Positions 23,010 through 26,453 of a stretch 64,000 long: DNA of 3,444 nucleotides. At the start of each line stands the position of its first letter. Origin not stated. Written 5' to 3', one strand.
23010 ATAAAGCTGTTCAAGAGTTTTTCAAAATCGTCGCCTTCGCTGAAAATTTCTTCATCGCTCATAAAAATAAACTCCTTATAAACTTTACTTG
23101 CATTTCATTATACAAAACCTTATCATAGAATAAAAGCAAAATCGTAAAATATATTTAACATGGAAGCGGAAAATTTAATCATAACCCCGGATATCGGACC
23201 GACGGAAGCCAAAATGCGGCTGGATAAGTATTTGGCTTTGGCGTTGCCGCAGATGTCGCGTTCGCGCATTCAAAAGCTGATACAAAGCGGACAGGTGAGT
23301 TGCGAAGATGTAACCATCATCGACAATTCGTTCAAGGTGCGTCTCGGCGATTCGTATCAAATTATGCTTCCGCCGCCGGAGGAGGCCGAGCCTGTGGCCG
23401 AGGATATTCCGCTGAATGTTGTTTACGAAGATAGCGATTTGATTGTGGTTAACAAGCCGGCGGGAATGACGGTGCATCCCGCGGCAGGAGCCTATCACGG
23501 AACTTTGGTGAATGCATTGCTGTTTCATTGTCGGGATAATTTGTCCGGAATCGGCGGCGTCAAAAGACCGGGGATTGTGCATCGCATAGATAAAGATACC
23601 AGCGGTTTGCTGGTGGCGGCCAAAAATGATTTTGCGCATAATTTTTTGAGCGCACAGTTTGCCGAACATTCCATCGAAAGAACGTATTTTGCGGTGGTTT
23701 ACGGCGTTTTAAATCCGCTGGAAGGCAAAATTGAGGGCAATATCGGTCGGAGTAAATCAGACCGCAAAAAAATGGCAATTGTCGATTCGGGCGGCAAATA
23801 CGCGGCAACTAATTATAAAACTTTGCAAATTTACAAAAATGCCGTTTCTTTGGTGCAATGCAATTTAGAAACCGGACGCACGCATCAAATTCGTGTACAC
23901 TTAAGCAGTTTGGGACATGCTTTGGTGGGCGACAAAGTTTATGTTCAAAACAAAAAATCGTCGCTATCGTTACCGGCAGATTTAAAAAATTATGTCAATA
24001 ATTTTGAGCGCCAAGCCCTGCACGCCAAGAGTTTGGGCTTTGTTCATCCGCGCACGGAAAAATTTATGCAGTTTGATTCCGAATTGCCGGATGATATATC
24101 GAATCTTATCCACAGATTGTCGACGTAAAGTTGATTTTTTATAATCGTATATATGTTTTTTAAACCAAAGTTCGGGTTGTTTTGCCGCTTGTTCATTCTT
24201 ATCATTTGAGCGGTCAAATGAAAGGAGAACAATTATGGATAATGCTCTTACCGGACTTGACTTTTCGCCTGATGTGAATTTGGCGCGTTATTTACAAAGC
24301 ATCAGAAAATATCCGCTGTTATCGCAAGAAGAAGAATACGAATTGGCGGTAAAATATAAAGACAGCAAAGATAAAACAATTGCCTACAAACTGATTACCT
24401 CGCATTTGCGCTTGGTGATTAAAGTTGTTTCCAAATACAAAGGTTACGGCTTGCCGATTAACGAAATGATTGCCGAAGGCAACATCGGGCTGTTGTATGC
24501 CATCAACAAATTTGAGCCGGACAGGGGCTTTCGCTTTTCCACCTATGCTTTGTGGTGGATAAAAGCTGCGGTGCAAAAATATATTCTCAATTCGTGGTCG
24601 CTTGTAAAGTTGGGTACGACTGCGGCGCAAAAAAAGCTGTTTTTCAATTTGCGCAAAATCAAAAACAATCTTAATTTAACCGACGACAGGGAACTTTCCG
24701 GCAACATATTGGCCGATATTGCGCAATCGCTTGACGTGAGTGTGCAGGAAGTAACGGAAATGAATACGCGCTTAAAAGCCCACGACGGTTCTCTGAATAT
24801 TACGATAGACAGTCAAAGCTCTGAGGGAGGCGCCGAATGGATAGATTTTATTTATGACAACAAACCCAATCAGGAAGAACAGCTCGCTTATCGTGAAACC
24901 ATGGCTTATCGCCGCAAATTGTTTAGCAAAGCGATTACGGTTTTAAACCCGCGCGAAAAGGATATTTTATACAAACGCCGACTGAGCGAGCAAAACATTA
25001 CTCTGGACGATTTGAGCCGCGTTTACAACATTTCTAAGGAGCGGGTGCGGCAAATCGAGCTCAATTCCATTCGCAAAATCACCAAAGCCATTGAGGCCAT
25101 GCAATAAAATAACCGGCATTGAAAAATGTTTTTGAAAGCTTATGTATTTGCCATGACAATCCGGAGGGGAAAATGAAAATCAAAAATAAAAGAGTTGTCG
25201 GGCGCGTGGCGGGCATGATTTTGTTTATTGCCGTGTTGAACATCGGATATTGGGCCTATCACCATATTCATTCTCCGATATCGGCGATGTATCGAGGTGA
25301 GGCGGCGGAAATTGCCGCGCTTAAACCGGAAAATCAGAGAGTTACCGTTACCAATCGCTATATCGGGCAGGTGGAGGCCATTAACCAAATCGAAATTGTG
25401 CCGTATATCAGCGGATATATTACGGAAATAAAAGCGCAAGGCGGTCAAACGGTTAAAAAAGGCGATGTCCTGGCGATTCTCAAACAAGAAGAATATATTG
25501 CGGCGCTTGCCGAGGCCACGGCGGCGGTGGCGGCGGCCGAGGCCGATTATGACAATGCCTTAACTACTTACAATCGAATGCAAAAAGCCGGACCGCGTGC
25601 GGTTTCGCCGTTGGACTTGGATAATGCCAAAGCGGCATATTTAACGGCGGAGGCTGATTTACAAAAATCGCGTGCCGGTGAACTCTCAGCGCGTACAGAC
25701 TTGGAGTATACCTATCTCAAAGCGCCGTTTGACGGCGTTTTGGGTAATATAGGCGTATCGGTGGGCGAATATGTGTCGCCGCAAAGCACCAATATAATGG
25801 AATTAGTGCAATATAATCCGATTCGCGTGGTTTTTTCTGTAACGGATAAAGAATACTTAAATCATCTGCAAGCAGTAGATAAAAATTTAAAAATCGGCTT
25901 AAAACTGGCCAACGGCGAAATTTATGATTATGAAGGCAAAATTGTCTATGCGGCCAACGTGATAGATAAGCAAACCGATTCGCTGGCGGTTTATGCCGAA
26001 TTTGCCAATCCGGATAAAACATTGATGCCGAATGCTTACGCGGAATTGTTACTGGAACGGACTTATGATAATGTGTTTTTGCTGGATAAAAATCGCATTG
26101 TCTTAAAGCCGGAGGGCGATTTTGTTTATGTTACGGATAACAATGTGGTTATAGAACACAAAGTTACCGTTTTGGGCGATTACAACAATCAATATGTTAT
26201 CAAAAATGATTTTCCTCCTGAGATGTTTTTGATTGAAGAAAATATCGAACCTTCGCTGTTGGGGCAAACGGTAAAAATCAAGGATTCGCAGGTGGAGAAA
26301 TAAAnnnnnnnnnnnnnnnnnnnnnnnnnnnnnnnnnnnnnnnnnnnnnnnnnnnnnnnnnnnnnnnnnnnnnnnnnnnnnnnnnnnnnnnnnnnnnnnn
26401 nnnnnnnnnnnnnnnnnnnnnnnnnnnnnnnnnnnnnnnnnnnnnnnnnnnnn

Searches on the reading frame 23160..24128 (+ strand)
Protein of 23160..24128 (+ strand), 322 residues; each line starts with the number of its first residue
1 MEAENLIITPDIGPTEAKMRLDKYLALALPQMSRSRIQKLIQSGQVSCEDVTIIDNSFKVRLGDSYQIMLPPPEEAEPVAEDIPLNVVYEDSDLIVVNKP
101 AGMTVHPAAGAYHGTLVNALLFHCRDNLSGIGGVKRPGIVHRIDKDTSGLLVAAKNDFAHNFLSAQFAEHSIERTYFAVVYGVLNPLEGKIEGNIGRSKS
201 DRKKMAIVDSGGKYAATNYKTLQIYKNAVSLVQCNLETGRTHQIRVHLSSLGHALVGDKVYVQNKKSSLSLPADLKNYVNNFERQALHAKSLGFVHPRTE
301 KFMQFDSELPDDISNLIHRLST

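Call 61: search_protein_families(library=pfam, proteins=[window:23160-24128:+], max_evalue=0.00001)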
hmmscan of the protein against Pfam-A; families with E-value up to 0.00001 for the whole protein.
window:23160-24128:+ (322 aa): 2 families
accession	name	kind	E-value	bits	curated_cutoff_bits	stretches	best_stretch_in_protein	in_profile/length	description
PF00849.27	PseudoU_synth_2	-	4.7e-36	124.7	26.8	1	93-250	1-152/152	RNA pseudouridylate synthase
PF01479.30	S4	-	2e-07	31.1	22.8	1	19-64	1-46/48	S4 domain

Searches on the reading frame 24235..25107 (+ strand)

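Call 61: search_protein_families(library=pfam, proteins=[window:24235-25107:+], max_evalue=0.00001)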
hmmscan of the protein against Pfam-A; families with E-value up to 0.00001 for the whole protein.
window:24235-25107:+ (290 aa): 3 families
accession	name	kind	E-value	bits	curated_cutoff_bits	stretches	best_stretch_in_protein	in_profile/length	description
PF04542.20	Sigma70_r2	-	1.7e-16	60.2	24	1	53-119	1-67/71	Sigma-70 region 2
PF04545.22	Sigma70_r4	-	9.3e-12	44.7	24.1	1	233-282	1-48/50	Sigma-70, region 4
PF00140.25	Sigma70_r1_2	-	3.2e-08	33.8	22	1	18-42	5-29/34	Sigma-70 factor, region 1.2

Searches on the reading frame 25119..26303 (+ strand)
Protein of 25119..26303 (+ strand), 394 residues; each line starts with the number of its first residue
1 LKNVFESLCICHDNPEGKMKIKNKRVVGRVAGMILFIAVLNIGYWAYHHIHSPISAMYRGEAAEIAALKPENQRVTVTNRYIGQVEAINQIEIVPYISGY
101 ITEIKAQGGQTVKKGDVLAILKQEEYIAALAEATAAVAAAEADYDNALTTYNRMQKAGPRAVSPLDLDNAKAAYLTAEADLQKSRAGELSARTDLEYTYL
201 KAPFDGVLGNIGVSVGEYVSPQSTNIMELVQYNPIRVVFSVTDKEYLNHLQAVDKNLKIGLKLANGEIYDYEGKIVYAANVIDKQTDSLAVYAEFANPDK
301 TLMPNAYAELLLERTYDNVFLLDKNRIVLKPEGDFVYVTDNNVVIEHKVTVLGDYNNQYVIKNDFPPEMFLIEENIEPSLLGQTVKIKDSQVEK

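Call 61: search_protein_families(library=pfam, proteins=[window:25119-26303:+], max_evalue=0.00001)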
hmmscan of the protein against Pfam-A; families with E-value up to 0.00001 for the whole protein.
window:25119-26303:+ (394 aa): 2 families
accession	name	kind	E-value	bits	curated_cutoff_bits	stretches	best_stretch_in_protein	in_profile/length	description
PF16576.10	HlyD_D23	-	2.7e-17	63.2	30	1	89-308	18-214/214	Barrel-sandwich domain of CusB or HlyD membrane-fusion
PF13437.12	HlyD_3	-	3.7e-13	50.6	22.2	1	200-304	2-105/106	HlyD family secretion protein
